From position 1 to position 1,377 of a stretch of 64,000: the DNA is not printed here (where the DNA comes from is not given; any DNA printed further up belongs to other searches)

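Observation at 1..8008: Radical-SAM / double-glycine RiPP locus with its own exporter and membrane-anchored regulator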

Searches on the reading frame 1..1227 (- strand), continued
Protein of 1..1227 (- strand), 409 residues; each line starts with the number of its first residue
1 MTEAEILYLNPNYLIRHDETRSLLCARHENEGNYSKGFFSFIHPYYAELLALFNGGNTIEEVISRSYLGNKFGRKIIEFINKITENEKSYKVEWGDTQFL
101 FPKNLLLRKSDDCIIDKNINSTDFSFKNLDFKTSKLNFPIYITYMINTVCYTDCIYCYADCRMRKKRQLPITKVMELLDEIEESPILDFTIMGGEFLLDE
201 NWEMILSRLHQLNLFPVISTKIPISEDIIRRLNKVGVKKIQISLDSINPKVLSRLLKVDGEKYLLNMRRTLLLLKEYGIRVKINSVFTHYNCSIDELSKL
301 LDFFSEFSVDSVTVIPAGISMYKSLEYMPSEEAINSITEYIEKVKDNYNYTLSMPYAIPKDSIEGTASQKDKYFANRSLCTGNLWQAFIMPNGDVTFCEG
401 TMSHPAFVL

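Call 9: search_protein_families(library=ncbifam, proteins=[P0001, P0008, P0017, P0019, P0058, P0093, P0107], max_evalue=1e-10)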
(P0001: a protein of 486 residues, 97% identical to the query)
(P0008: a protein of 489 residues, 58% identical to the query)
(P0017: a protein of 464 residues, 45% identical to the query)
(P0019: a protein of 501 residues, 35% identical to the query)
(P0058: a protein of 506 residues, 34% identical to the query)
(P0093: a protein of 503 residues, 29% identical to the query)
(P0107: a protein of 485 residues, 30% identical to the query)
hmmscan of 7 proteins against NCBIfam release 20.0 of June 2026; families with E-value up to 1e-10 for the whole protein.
P0001 (486 aa): 16 families
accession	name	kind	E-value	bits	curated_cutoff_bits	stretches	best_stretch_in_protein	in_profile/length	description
TIGR03962.1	mycofact_rSAM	equivalog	1.8e-21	76.7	265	1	135-478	7-334/339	mycofactocin radical SAM maturase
TIGR04055.1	rSAM_NirJ2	equivalog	2.9e-21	76.3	500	1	147-450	7-302/326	putative heme d1 biosynthesis radical SAM protein NirJ2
TIGR04303.1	GeoRSP_rSAM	equivalog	7.1e-17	62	400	1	137-461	2-312/325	GeoRSP system radical SAM/SPASM protein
TIGR02109.1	PQQ_syn_pqqE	equivalog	1.5e-16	60.3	381.35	1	137-449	4-309/358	pyrroloquinoline quinone biosynthesis protein PqqE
TIGR02668.1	moaA_archaeal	equivalog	2.6e-16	59.5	325.25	1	144-350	14-219/303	GTP 3',8-cyclase MoaA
TIGR04545.1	rSAM_ahbD_hemeb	equivalog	2.2e-15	57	500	1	142-449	2-315/339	heme b synthase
TIGR04133.1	rSAM_w_lipo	hypoth_equivalog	9.1e-15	54.4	425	1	145-450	29-329/350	TIGR04133 family radical SAM/SPASM protein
TIGR02666.1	moaA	equivalog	1.1e-14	54.2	284.05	1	148-343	18-222/336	GTP 3',8-cyclase MoaA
TIGR04053.2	TIGR04053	equivalog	3.1e-14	53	395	1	139-318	7-190/366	TIGR04053 family radical SAM/SPASM domain-containing protein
NF038283.1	viperin_w_prok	equivalog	1.2e-13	50.8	180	1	141-298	3-172/281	viperin family antiviral radical SAM protein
NF001199.0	PRK00164.2-1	equivalog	1.6e-13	50.5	231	1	145-308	17-179/308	GTP 3',8-cyclase MoaA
TIGR04054.1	rSAM_NirJ1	equivalog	7.6e-13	47.8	650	0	142-306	38-199/387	putative heme d1 biosynthesis radical SAM protein NirJ1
TIGR04546.1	rSAM_ahbC_deAc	equivalog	3.3e-12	45.9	650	0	139-313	39-209/390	12,18-didecarboxysiroheme deacetylase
NF050035.1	rSAM_WgK_link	exception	1.1e-11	44.3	650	0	138-301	7-168/367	radical SAM/SPASM peptide maturase WgkB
TIGR04317.1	W_rSAM_matur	equivalog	1.4e-11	44.1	380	1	146-451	10-322/349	tungsten cofactor oxidoreductase radical SAM maturase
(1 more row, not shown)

P0008 (489 aa): 14 families
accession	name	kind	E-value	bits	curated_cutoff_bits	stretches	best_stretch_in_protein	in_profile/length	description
TIGR03962.1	mycofact_rSAM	equivalog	1.9e-21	76.6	265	1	136-482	7-335/339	mycofactocin radical SAM maturase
TIGR04055.1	rSAM_NirJ2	equivalog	1.2e-19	71.1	500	1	148-455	7-304/326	putative heme d1 biosynthesis radical SAM protein NirJ2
TIGR04053.2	TIGR04053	equivalog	4.3e-18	65.7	395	1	140-357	7-224/366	TIGR04053 family radical SAM/SPASM domain-containing protein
TIGR04545.1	rSAM_ahbD_hemeb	equivalog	1.6e-17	64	500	1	143-455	2-318/339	heme b synthase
TIGR02668.1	moaA_archaeal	equivalog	1.7e-15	56.8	325.25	1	145-350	14-217/303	GTP 3',8-cyclase MoaA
NF050035.1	rSAM_WgK_link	exception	4.6e-15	55.5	650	0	139-252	7-123/367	radical SAM/SPASM peptide maturase WgkB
TIGR02109.1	PQQ_syn_pqqE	equivalog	6.5e-15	54.9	381.35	1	137-483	3-335/358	pyrroloquinoline quinone biosynthesis protein PqqE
NF001199.0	PRK00164.2-1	equivalog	1.7e-14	53.7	231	1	146-346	17-216/308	GTP 3',8-cyclase MoaA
NF038283.1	viperin_w_prok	equivalog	2.3e-14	53.2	180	1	142-294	3-168/281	viperin family antiviral radical SAM protein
TIGR02666.1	moaA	equivalog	7.9e-14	51.4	284.05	1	151-307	20-182/336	GTP 3',8-cyclase MoaA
TIGR04054.1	rSAM_NirJ1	equivalog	4e-12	45.4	650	0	144-284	39-182/387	putative heme d1 biosynthesis radical SAM protein NirJ1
TIGR04303.1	GeoRSP_rSAM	equivalog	2e-11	44.1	400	0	137-305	1-164/325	GeoRSP system radical SAM/SPASM protein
TIGR04133.1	rSAM_w_lipo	hypoth_equivalog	3.2e-11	42.7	425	1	149-453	32-329/350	TIGR04133 family radical SAM/SPASM protein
TIGR04347.1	pseudo_SAM_Halo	equivalog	5.9e-11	42.2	525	0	407-478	314-383/390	TIGR04347 family pseudo-SAM/SPASM protein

P0017 (464 aa): 8 families
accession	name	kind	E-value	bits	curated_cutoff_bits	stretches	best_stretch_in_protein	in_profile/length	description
TIGR04303.1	GeoRSP_rSAM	equivalog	1.5e-20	74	400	1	113-451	2-324/325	GeoRSP system radical SAM/SPASM protein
TIGR03962.1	mycofact_rSAM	equivalog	1.9e-16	60.2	265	1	107-454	3-334/339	mycofactocin radical SAM maturase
TIGR04055.1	rSAM_NirJ2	equivalog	1e-13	51.5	500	1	120-429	4-305/326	putative heme d1 biosynthesis radical SAM protein NirJ2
TIGR02109.1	PQQ_syn_pqqE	equivalog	2e-13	50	381.35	1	113-455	4-334/358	pyrroloquinoline quinone biosynthesis protein PqqE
NF012164.0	AlbA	equivalog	1.1e-12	47.2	850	1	110-405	107-386/442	subtilosin maturase AlbA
NF050035.1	rSAM_WgK_link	exception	2.3e-12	46.6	650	0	113-424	6-337/367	radical SAM/SPASM peptide maturase WgkB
TIGR04317.1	W_rSAM_matur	equivalog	5.8e-12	45.4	380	1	122-425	10-320/349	tungsten cofactor oxidoreductase radical SAM maturase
NF038283.1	viperin_w_prok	equivalog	7.4e-11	41.7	180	0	117-272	3-173/281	viperin family antiviral radical SAM protein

P0019 (501 aa): 13 families
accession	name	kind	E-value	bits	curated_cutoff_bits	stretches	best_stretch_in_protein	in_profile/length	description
TIGR04133.1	rSAM_w_lipo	hypoth_equivalog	1.3e-22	80.2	425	1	146-461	23-329/350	TIGR04133 family radical SAM/SPASM protein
TIGR04055.1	rSAM_NirJ2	equivalog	1.5e-21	77.3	500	1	153-471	7-312/326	putative heme d1 biosynthesis radical SAM protein NirJ2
TIGR04303.1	GeoRSP_rSAM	equivalog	6.1e-17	62.2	400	1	144-488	3-324/325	GeoRSP system radical SAM/SPASM protein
TIGR04545.1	rSAM_ahbD_hemeb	equivalog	3.9e-15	56.1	500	1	149-465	3-320/339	heme b synthase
TIGR03962.1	mycofact_rSAM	equivalog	5.7e-15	55.3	265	0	145-300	11-164/339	mycofactocin radical SAM maturase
TIGR04054.1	rSAM_NirJ1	equivalog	5.7e-14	51.5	650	1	148-460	38-359/387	putative heme d1 biosynthesis radical SAM protein NirJ1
TIGR04053.2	TIGR04053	equivalog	1.9e-13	50.4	395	1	145-363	7-222/366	TIGR04053 family radical SAM/SPASM domain-containing protein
TIGR02668.1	moaA_archaeal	equivalog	2e-13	50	325.25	1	148-359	12-218/303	GTP 3',8-cyclase MoaA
TIGR04546.1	rSAM_ahbC_deAc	equivalog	3.4e-13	49.2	650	1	149-461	42-363/390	12,18-didecarboxysiroheme deacetylase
TIGR04321.1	spiroSPASM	subfamily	8.4e-13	47.8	250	1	387-456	437-505/510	spiro-SPASM protein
TIGR04251.1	SCM_rSAM_ScmF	equivalog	5e-12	45.9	400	1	148-458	6-316/353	SynChlorMet cassette radical SAM/SPASM protein ScmF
NF050035.1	rSAM_WgK_link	exception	2.7e-11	43.1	650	0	142-301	5-161/367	radical SAM/SPASM peptide maturase WgkB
TIGR04317.1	W_rSAM_matur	equivalog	4.3e-11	42.5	380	0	152-469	10-330/349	tungsten cofactor oxidoreductase radical SAM maturase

P0058 (506 aa): 19 families
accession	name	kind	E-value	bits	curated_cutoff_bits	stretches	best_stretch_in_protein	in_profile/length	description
TIGR04055.1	rSAM_NirJ2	equivalog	1.9e-25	90.1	500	1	154-469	9-307/326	putative heme d1 biosynthesis radical SAM protein NirJ2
TIGR04546.1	rSAM_ahbC_deAc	equivalog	6.4e-22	77.9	650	1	154-469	48-368/390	12,18-didecarboxysiroheme deacetylase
TIGR04545.1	rSAM_ahbD_hemeb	equivalog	5.5e-19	68.8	500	1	153-465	8-317/339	heme b synthase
TIGR03962.1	mycofact_rSAM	equivalog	3.6e-18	65.8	265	1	149-494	16-334/339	mycofactocin radical SAM maturase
TIGR04303.1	GeoRSP_rSAM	equivalog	3.1e-17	63.1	400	1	149-471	9-311/325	GeoRSP system radical SAM/SPASM protein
TIGR02109.1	PQQ_syn_pqqE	equivalog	1.6e-16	60.2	381.35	1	150-457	12-303/358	pyrroloquinoline quinone biosynthesis protein PqqE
TIGR02668.1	moaA_archaeal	equivalog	3.7e-16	59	325.25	1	148-408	13-265/303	GTP 3',8-cyclase MoaA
TIGR04347.1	pseudo_SAM_Halo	equivalog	6.9e-16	58.5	525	1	154-325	47-215/390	TIGR04347 family pseudo-SAM/SPASM protein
TIGR04054.1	rSAM_NirJ1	equivalog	1.6e-15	56.7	650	1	154-469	45-365/387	putative heme d1 biosynthesis radical SAM protein NirJ1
TIGR04051.1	rSAM_NirJ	equivalog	3.2e-15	55.9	515.45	1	154-471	11-333/354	heme d1 biosynthesis radical SAM protein NirJ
TIGR04251.1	SCM_rSAM_ScmF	equivalog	5.7e-15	55.5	400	1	151-464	10-319/353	SynChlorMet cassette radical SAM/SPASM protein ScmF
TIGR04133.1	rSAM_w_lipo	hypoth_equivalog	1.6e-14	53.6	425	1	154-465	33-330/350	TIGR04133 family radical SAM/SPASM protein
TIGR04250.1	SCM_rSAM_ScmE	equivalog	3.2e-14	52.6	400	1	144-466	2-327/358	SynChlorMet cassette radical SAM/SPASM protein ScmE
TIGR04053.2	TIGR04053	equivalog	2.8e-13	49.9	395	1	155-357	18-217/366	TIGR04053 family radical SAM/SPASM domain-containing protein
NF001199.0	PRK00164.2-1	equivalog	7.8e-13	48.2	231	1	147-363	14-226/308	GTP 3',8-cyclase MoaA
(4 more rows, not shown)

P0093 (503 aa): 18 families
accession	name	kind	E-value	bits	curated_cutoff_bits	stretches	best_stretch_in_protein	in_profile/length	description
TIGR03962.1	mycofact_rSAM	equivalog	3.8e-18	65.8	265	1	143-493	11-334/339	mycofactocin radical SAM maturase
TIGR02109.1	PQQ_syn_pqqE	equivalog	5.2e-17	61.8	381.35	1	142-459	5-304/358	pyrroloquinoline quinone biosynthesis protein PqqE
TIGR04546.1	rSAM_ahbC_deAc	equivalog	9.8e-17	60.8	650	1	140-255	36-151/390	12,18-didecarboxysiroheme deacetylase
TIGR02668.1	moaA_archaeal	equivalog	1e-16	60.8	325.25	1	136-356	4-222/303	GTP 3',8-cyclase MoaA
NF001199.0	PRK00164.2-1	equivalog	1.6e-16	60.3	231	1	136-315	6-181/308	GTP 3',8-cyclase MoaA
TIGR04133.1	rSAM_w_lipo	hypoth_equivalog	2.9e-16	59.4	425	1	146-465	25-329/350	TIGR04133 family radical SAM/SPASM protein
TIGR02666.1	moaA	equivalog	1.2e-15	57.4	284.05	1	137-312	5-183/336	GTP 3',8-cyclase MoaA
TIGR04055.1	rSAM_NirJ2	equivalog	6.9e-15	55.4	500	1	150-466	6-303/326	putative heme d1 biosynthesis radical SAM protein NirJ2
TIGR04545.1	rSAM_ahbD_hemeb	equivalog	2.8e-14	53.3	500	1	148-468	4-319/339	heme b synthase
TIGR04053.2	TIGR04053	equivalog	5.6e-14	52.2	395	1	141-303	5-170/366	TIGR04053 family radical SAM/SPASM domain-containing protein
TIGR04303.1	GeoRSP_rSAM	equivalog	1e-13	51.6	400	1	143-490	4-324/325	GeoRSP system radical SAM/SPASM protein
TIGR04251.1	SCM_rSAM_ScmF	equivalog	1.3e-13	51.1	400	1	144-465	3-319/353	SynChlorMet cassette radical SAM/SPASM protein ScmF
NF038283.1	viperin_w_prok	equivalog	2.8e-13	49.7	180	1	148-297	6-168/281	viperin family antiviral radical SAM protein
TIGR04054.1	rSAM_NirJ1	equivalog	3.8e-13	48.8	650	1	147-255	39-148/387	putative heme d1 biosynthesis radical SAM protein NirJ1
TIGR04317.1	W_rSAM_matur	equivalog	1.3e-12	47.5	380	0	148-464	8-320/349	tungsten cofactor oxidoreductase radical SAM maturase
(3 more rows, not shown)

P0107 (485 aa): 7 families
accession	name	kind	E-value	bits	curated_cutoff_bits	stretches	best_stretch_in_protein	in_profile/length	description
NF001199.0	PRK00164.2-1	equivalog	1.3e-15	57.4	231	1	133-329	16-211/308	GTP 3',8-cyclase MoaA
TIGR02668.1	moaA_archaeal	equivalog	1.9e-15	56.6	325.25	1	133-329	14-212/303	GTP 3',8-cyclase MoaA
TIGR02666.1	moaA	equivalog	1.7e-13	50.3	284.05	1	135-331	16-220/336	GTP 3',8-cyclase MoaA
TIGR04303.1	GeoRSP_rSAM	equivalog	4e-12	46.3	400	1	127-465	3-319/325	GeoRSP system radical SAM/SPASM protein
TIGR04055.1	rSAM_NirJ2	equivalog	1.7e-11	44.2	500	1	136-445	7-300/326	putative heme d1 biosynthesis radical SAM protein NirJ2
NF050035.1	rSAM_WgK_link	exception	2.8e-11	43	650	0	125-266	5-147/367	radical SAM/SPASM peptide maturase WgkB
TIGR02109.1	PQQ_syn_pqqE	equivalog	6.7e-11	41.7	381.35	0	125-462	3-322/358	pyrroloquinoline quinone biosynthesis protein PqqE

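Call 10: find_encoding_contigs(protein=P0008, flank=10000, max_places=3)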
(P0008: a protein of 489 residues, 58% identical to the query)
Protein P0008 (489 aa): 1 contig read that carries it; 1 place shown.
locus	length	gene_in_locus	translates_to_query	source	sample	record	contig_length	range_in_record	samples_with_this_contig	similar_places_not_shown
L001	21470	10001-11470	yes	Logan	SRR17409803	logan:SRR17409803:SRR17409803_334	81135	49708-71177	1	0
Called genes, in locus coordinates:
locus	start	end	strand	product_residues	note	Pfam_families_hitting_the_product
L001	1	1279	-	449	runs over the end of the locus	PF13353:Fer4_12, PF04055:Radical_SAM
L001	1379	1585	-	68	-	-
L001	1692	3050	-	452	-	PF04055:Radical_SAM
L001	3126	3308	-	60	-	-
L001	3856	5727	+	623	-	PF13424:TPR_12 (faint)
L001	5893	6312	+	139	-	PF11589:DUF3244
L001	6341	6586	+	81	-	-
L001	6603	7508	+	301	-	-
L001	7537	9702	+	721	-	PF03412:Peptidase_C39, PF00664:ABC_membrane, PF02463:SMC_N (faint), PF00005:ABC_tran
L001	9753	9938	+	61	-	-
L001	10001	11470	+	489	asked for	PF04055:Radical_SAM, PF13186:SPASM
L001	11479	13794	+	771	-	PF13620:CarboxypepD_reg, PF13715:CarbopepD_reg_2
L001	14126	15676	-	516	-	PF09820:AAA-ATPase_like, PF08011:PDDEXK_9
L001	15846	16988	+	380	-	-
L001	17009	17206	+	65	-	-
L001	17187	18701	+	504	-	PF04055:Radical_SAM, PF13186:SPASM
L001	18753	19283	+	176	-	-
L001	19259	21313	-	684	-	PF13089:PP_kinase_N, PF02503:PP_kinase, PF17941:PP_kinase_C_1, PF13091:PLDc_2 (weak), PF13090:PP_kinase_C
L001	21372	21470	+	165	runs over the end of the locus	PF12850:Metallophos_2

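Call 12: search_protein_families(library=ncbifam, proteins=[L001:1692-3050:-, L001:3126-3308:-, L001:1379-1585:-, L001:9753-9938:+, L001:17009-17206:+, L001:17187-18701:+, L001:6603-7508:+, L001:3856-5727:+, L001:11479-13794:+], max_evalue=0.001)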
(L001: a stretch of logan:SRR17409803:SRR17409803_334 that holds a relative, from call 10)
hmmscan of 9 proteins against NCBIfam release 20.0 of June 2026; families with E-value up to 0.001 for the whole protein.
L001:1692-3050:- (452 aa): 57 families (the best 25 are shown)
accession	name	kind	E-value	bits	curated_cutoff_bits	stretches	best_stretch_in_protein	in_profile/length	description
TIGR04463.1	rSAM_vs_C_rich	equivalog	1.4e-45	155.8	525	1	16-411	9-404/438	TIGR04463 family radical SAM/SPASM RiPP maturase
TIGR04334.1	rSAM_Clo7bot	equivalog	1.8e-40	138.9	600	1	2-405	1-409/440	radical SAM/SPASM domain Clo7bot peptide maturase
TIGR04280.1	geopep_mat_rSAM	hypoth_equivalog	3e-40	138.5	400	1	43-431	35-423/428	geopeptide radical SAM maturase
NF038107.1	rSAM_NF038107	equivalog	6.1e-40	137.3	600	1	1-414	1-411/444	Cys-every-fifth radical SAM/SPASM peptide maturase CefB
NF052473.1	rSAM_FlmE_OhkG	exception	6.2e-33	114.2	500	1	1-251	1-261/481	FlmE/OhkG family radical SAM/SPASM peptide maturase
NF047865.1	rSAM_PapB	equivalog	1.1e-27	97.1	340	1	91-408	3-323/330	PapB family radical SAM/SPASM ranthipeptide maturase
TIGR04068.1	rSAM_ocin_clost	equivalog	1.5e-23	83.4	500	1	27-293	18-288/462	Cys-rich peptide radical SAM maturase CcpM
NF041298.1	rSAM_mat_DynA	equivalog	5.7e-19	68.3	450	1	94-238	4-148/356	dynobactin maturation radical SAM/SPASM protein DynA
TIGR04064.1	rSAM_nif11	equivalog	1.3e-18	67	518.7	1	35-244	28-232/459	nif11-like peptide radical SAM maturase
TIGR03978.1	rSAM_paired_1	equivalog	1.8e-18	66.5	370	1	21-233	14-224/466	His-Xaa-Ser system radical SAM maturase HxsB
TIGR03942.1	sulfatase_rSAM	equivalog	5.8e-18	65.1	349.45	1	99-248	9-159/363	anaerobic sulfatase maturase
NF041707.1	rSAM_YhhB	equivalog_domain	1.7e-17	63.4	445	1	100-236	11-152/369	cyclophane-forming radical SAM/SPASM peptide maturase YhhB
TIGR03974.1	rSAM_six_Cys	equivalog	3e-16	59.3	425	1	58-255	66-263/451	thioether cross-link-forming SCIFF peptide maturase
TIGR04054.1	rSAM_NirJ1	equivalog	4.2e-13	48.7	650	1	93-268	38-197/387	putative heme d1 biosynthesis radical SAM protein NirJ1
TIGR04085.1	rSAM_more_4Fe4S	domain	1.4e-12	47.9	27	1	328-411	1-84/93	SPASM domain-containing protein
TIGR04115.1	rSAM_Cxxx_rpt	equivalog_domain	3e-11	43.4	350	1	92-290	3-207/359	radical SAM peptide maturase, CXXX-repeat target family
TIGR04148.1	GG_samocin_CFB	equivalog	9e-11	41.6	300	1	90-262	16-193/411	radical SAM peptide maturase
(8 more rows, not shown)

L001:3126-3308:- (60 aa): 0 families

L001:1379-1585:- (68 aa): 0 families

L001:9753-9938:+ (61 aa): 0 families

L001:17009-17206:+ (65 aa): 0 families

L001:17187-18701:+ (504 aa): 45 families (the best 25 are shown)
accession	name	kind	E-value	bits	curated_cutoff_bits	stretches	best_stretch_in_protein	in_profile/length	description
TIGR03962.1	mycofact_rSAM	equivalog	3.2e-21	75.9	265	1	141-495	6-336/339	mycofactocin radical SAM maturase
TIGR04055.1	rSAM_NirJ2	equivalog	1.1e-17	64.6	500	1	153-469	6-306/326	putative heme d1 biosynthesis radical SAM protein NirJ2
TIGR04303.1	GeoRSP_rSAM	equivalog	9.9e-17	61.5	400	1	145-490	3-324/325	GeoRSP system radical SAM/SPASM protein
NF050035.1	rSAM_WgK_link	exception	1.8e-16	60.1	650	1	140-300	2-161/367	radical SAM/SPASM peptide maturase WgkB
TIGR02109.1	PQQ_syn_pqqE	equivalog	4.8e-16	58.7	381.35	1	145-494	5-334/358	pyrroloquinoline quinone biosynthesis protein PqqE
TIGR02668.1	moaA_archaeal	equivalog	1.4e-14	53.8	325.25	1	151-317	14-178/303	GTP 3',8-cyclase MoaA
NF049973.1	radical_Rv1681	equivalog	1.5e-14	53.7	380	1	152-312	77-237/326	Rv1681 family radical SAM protein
TIGR04250.1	SCM_rSAM_ScmE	equivalog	2.3e-14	53.1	400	1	151-301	7-156/358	SynChlorMet cassette radical SAM/SPASM protein ScmE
TIGR03913.1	rad_SAM_trio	equivalog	1.1e-13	50.5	591.75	1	154-445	26-314/477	GDL motif peptide-associated radical SAM/SPASM maturase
NF001199.0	PRK00164.2-1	equivalog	1.6e-13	50.5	231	1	151-309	16-172/308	GTP 3',8-cyclase MoaA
TIGR04133.1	rSAM_w_lipo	hypoth_equivalog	3.1e-13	49.4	425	1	156-434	33-302/350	TIGR04133 family radical SAM/SPASM protein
TIGR04403.1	rSAM_skfB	equivalog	5.1e-13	48.6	300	1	146-310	103-262/402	sporulation killing factor system radical SAM maturase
TIGR02666.1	moaA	equivalog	1.3e-12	47.3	284.05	1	153-298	16-167/336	GTP 3',8-cyclase MoaA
TIGR04251.1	SCM_rSAM_ScmF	equivalog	2.2e-12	47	400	1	150-446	7-302/353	SynChlorMet cassette radical SAM/SPASM protein ScmF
TIGR04053.2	TIGR04053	equivalog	2.3e-12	46.8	395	1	145-316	6-177/366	TIGR04053 family radical SAM/SPASM domain-containing protein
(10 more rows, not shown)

L001:6603-7508:+ (301 aa): 0 families

L001:3856-5727:+ (623 aa): 2 families
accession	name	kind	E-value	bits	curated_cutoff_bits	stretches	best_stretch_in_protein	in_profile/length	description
NF053779.1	BT3442_fam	equivalog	1.8e-37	129.3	940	2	8-418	6-406/563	BT3442 family protein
NF053720.1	NsdA_fam_reg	subfamily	7.3e-05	22.4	75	0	109-194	207-292/432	NsdA family TPR-like regulatory protein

L001:11479-13794:+ (771 aa): 1 family
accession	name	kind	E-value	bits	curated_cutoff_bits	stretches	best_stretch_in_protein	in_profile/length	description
NF053692.1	BamP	equivalog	6.1e-06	25.8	230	1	4-123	6-122/251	BamP family beta-barrel-assembly machinery protein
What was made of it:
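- On TIGRFAMs GG-Bacteroidales rSAM peptide system: The model is in the library: it gives a 41.6-bit hit to an unrelated rSAM (call 12).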

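Call 14: find_related_loci(query=A1, collection=genome_contigs, flank=10000)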
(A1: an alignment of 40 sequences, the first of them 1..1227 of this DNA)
Query A1 (409 aa) in genome_contigs; peptide patterns used: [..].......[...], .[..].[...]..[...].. (x = any residue, [..] = any of these).
287 stretches matched a pattern; 242 encode a relative of the query (tblastn E <= 1e-3); the best 80 are kept; 80 distinct loci.
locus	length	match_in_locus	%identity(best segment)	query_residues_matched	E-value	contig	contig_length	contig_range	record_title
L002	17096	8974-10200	97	1-409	0e+0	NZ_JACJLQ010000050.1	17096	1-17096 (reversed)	Bacteroides caecigallinarum strain An428a An428a_contig-110_49, whole genome shotgun sequence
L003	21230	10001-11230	65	1-408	0e+0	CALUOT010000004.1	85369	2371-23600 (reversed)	MAG: uncultured Bacteroides sp. isolate BRZ_SF__bin20 genome assembly, contig: BRZ_SF__NODE_265_length_85369_cov_6.12800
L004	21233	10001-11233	57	1-409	2e-152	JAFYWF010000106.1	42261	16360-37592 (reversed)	MAG: Lachnospiraceae bacterium isolate RGIG7478 Water_buffalos_Colon-3__c292569, whole genome shotgun sequence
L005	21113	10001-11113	45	38-409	3e-93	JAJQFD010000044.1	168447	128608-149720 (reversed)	MAG: Bacteroides sp. isolate MO.1_1 NODE_9_length_168447_cov_22.067836, whole genome shotgun sequence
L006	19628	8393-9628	35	9-409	2e-73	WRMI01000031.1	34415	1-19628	MAG: Marinilabiliaceae bacterium isolate Th196P3bin71 Ga0099364_10001833, whole genome shotgun sequence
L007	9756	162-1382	36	9-409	9e-73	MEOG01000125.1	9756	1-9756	MAG: Bacteroidetes bacterium GWF2_35_48 gwf2_scaffold_8233, whole genome shotgun sequence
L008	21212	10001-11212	36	9-409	2e-66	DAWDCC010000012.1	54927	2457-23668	MAG TPA_asm: Prevotella sp. isolate gSpreadC_ID_2600 NODE_46_length_54927_cov_56.768570, whole genome shotgun sequence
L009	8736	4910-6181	33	5-409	6e-63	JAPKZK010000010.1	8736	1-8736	MAG: Candidatus Aminicenantes bacterium isolate LacPavin_0920_SED2_MAG_46_26 LacPavin_0920_SED2_scaffold_293478, whole g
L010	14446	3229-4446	33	9-409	8e-63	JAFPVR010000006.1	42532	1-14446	MAG: Bacteroidales bacterium isolate RGIG1517 Goat_Abomasum-3__c492, whole genome shotgun sequence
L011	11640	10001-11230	34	9-409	3e-62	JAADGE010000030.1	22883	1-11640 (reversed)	MAG: Chlorobiota bacterium isolate M_MetaBat.100 contig-127_5672, whole genome shotgun sequence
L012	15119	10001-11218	33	9-409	3e-62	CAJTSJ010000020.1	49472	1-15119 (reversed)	MAG TPA_asm: uncultured Muribaculum sp. isolate MGBC113320 genome assembly, contig: MGBC113320.20, whole genome shotgun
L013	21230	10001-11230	32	7-409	7e-62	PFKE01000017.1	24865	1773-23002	MAG: Flavobacteriaceae bacterium CG_4_10_14_3_um_filter_33_47 CG_4_10_14_3_um_filter_scaffold_1428_c, whole genome shotg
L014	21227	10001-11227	33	5-409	2e-61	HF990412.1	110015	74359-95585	Alistipes sp. CAG:831 genomic scaffold, scf210, whole genome shotgun sequence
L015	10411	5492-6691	32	9-409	2e-61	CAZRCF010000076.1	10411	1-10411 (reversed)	MAG TPA_asm: uncultured Lentimicrobiaceae bacterium isolate binchicken_co340_7 genome assembly, contig: NODE_3091_length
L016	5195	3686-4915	32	7-409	5e-61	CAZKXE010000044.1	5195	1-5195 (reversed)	MAG TPA_asm: uncultured Candidatus Saccharibacteria bacterium isolate SRP118108_co5_46 genome assembly, contig: NODE_215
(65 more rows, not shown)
